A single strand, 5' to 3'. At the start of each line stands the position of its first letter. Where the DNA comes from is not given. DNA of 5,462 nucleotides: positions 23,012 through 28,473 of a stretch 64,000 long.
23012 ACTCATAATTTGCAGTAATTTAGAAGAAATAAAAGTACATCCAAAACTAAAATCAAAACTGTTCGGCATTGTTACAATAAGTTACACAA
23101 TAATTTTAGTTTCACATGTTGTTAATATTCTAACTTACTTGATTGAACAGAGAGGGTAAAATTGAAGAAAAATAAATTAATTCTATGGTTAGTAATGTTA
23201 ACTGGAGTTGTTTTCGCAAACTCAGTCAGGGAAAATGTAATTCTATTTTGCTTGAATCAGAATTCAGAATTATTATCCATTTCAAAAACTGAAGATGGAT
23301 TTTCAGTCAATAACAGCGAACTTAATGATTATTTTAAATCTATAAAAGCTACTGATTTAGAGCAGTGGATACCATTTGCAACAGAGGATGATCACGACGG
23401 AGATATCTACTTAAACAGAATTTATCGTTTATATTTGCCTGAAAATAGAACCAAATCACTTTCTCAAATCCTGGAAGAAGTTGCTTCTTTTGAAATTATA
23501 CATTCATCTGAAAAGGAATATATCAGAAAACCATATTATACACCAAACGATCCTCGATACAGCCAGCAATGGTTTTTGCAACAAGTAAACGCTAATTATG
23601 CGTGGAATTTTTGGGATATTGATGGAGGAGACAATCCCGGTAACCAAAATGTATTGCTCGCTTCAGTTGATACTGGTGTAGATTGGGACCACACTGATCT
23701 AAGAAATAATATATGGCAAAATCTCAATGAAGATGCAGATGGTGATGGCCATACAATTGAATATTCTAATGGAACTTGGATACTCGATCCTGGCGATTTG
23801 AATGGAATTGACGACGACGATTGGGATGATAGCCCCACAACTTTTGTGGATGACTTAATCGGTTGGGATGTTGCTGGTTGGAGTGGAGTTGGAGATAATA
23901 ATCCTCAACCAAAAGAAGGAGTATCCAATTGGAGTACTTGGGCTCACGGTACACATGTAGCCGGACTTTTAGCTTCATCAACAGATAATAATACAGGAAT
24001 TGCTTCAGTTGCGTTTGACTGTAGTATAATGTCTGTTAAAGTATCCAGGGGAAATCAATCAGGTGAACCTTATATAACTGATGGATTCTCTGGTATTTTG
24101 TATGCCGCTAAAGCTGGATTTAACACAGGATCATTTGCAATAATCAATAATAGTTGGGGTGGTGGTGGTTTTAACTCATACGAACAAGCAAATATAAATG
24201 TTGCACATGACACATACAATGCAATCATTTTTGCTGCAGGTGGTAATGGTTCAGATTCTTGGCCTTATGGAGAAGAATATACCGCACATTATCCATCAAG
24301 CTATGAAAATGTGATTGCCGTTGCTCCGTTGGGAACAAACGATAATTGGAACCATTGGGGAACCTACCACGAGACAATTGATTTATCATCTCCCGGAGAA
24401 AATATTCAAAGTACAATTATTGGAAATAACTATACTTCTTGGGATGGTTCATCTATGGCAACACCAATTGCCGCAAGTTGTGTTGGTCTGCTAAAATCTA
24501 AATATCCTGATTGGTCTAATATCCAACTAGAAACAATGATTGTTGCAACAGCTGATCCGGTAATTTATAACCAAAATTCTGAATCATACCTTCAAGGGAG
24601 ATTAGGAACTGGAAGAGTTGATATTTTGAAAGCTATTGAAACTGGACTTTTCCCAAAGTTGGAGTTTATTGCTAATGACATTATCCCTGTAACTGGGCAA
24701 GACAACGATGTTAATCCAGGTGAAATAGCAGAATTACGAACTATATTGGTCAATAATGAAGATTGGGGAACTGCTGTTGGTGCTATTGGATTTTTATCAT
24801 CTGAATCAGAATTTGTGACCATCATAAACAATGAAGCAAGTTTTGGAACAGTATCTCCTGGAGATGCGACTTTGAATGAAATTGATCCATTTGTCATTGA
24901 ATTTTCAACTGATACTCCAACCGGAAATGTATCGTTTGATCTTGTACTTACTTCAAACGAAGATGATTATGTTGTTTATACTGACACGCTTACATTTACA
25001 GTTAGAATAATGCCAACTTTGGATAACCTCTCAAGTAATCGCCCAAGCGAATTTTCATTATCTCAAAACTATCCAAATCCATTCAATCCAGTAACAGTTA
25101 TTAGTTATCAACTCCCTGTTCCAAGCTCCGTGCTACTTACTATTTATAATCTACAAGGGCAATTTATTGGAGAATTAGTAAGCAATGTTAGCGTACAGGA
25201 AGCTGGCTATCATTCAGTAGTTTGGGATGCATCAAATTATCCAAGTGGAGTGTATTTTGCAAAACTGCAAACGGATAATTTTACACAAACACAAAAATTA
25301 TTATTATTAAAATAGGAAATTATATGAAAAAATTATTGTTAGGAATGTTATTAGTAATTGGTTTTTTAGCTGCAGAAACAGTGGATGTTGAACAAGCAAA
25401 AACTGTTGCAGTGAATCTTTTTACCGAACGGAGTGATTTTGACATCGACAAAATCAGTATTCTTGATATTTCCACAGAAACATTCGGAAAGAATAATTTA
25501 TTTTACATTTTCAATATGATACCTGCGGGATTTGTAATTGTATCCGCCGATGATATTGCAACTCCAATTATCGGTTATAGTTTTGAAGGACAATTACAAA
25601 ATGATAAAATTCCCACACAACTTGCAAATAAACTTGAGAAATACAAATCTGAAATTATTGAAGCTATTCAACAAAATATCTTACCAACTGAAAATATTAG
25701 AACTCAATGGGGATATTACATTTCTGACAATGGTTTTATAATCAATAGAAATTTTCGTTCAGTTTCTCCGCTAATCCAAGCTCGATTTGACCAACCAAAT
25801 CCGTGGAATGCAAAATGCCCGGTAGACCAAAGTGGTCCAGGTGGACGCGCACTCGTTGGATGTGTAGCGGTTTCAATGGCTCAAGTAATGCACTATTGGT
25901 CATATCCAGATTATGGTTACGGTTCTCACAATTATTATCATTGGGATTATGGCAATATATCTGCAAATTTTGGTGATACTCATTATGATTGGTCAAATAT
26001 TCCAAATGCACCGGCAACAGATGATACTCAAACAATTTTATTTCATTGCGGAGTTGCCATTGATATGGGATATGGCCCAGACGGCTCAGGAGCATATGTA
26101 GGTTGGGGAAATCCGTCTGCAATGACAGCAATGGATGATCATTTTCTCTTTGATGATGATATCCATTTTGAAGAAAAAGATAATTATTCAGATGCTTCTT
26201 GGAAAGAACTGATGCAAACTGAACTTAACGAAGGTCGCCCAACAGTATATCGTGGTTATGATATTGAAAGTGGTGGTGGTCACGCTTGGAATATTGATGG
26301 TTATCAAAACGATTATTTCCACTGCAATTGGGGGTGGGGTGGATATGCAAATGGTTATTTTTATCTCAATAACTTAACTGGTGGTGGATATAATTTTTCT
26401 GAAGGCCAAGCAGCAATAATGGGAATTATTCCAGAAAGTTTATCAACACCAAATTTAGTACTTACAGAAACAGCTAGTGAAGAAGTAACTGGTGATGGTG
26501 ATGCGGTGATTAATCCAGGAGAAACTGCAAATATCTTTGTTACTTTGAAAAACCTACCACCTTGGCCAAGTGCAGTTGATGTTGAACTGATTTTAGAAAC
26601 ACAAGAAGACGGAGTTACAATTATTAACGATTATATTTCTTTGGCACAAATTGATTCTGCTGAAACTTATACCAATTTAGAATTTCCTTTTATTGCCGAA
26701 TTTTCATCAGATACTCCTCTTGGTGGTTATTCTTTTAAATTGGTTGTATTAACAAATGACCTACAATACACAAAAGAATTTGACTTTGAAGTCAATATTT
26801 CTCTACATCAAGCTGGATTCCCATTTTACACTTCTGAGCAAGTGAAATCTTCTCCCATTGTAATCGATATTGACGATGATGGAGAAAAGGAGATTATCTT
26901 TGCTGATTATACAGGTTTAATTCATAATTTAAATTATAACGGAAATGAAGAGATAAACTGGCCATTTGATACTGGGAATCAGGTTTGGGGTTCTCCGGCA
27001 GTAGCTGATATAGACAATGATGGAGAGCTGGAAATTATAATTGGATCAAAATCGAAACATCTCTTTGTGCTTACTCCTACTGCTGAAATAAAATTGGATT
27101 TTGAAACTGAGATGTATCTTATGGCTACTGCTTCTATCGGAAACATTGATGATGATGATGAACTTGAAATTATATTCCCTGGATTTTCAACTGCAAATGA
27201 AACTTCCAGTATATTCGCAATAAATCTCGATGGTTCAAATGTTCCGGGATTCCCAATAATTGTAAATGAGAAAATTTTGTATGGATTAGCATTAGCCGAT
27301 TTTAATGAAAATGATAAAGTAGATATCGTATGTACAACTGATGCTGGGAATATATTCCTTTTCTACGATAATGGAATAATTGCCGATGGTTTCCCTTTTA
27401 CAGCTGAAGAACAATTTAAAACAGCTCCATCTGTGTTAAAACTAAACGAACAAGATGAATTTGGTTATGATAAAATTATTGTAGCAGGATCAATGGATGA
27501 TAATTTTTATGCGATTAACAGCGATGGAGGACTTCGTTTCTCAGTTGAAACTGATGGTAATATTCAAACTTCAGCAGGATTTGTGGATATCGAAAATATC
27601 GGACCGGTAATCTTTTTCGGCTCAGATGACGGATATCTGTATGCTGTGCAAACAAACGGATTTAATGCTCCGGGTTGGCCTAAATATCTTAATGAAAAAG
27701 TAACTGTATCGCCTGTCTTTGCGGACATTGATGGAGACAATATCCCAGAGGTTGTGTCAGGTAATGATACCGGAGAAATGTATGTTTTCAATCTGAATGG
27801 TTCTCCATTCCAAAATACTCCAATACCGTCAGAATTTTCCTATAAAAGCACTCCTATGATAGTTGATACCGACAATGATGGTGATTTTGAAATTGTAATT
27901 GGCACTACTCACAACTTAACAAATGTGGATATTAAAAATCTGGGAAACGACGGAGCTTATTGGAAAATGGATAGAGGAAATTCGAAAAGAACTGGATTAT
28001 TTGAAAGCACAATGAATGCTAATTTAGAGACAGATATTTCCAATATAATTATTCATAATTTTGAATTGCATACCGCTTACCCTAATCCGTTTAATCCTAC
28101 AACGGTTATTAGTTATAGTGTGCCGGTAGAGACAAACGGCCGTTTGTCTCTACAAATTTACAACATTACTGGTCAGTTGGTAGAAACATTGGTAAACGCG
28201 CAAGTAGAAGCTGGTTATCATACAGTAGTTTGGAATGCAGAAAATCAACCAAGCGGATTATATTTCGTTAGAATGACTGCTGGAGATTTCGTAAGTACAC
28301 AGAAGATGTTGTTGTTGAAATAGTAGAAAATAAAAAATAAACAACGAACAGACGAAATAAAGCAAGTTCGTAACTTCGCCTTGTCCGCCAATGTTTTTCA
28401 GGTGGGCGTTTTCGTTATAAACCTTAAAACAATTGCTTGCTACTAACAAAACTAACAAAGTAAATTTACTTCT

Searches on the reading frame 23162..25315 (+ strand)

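Call 38: search_protein_families(library=pfam, proteins=[window:23162-25315:+], max_evalue=0.00001)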
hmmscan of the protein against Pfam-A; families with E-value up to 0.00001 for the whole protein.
window:23162-25315:+ (717 aa): 2 families
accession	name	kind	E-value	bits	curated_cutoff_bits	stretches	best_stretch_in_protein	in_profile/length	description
PF00082.27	Peptidase_S8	-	2.1e-39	136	21.8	1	162-479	2-286/288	Subtilase family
PF18962.6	Por_Secre_tail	-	5.2e-09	36.7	27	1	637-714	2-74/75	Secretion system C-terminal sorting domain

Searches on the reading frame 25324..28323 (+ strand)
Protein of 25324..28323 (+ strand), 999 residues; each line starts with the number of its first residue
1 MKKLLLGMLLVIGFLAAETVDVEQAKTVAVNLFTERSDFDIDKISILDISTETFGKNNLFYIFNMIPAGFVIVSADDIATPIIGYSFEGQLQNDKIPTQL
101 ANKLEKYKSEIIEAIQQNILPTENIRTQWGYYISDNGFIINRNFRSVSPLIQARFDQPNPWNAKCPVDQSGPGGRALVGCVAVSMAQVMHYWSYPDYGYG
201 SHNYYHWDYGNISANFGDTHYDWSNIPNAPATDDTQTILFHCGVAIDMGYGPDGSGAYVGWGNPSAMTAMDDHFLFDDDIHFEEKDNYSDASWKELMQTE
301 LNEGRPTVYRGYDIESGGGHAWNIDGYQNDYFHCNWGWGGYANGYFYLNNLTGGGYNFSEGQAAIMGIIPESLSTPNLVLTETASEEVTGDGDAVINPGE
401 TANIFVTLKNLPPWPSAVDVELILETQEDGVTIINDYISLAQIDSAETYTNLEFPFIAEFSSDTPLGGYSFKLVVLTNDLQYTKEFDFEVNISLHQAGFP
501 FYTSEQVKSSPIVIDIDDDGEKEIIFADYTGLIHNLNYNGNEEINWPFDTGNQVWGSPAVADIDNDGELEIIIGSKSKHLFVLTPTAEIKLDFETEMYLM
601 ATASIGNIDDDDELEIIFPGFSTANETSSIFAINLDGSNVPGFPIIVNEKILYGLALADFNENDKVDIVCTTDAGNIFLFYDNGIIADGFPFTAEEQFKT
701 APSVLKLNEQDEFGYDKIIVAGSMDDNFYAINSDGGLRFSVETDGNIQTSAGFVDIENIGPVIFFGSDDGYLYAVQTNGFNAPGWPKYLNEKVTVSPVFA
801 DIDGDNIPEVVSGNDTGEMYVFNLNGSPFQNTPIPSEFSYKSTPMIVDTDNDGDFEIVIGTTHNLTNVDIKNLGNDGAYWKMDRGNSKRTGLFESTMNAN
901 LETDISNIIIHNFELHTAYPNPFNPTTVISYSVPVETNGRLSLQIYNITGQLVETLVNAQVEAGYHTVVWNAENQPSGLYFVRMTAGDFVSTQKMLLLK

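Call 38: search_protein_families(library=pfam, proteins=[window:25324-28323:+], max_evalue=0.00001)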
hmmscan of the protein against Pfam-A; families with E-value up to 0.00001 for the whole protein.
window:25324-28323:+ (999 aa): 7 families
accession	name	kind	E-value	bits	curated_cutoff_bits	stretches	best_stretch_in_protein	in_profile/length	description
PF01640.23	Peptidase_C10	-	1.1e-49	169.7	26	1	155-346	1-194/194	Peptidase C10 family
PF13734.11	Inhibitor_I69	-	4.9e-15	56.2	25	1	17-111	1-98/98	Spi protease inhibitor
PF13570.13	Beta-prop_ACSF4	-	2.3e-14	54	133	1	717-860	186-318/329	Beta-alanine-activating enzyme, beta-propeller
PF13517.12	FG-GAP_3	-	1e-12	48.9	26.9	2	515-572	1-60/61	FG-GAP-like repeat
PF25292.1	Beta-prop_CGLA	-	6.9e-11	42.6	26.8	0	513-602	36-121/316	Lambda-carrageenase beta-propeller domain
PF18962.6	Por_Secre_tail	-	2.7e-09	37.6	27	1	919-995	2-73/75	Secretion system C-terminal sorting domain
PF01839.29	FG-GAP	-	9.6e-08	32.2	22.1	0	555-575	2-22/37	FG-GAP repeat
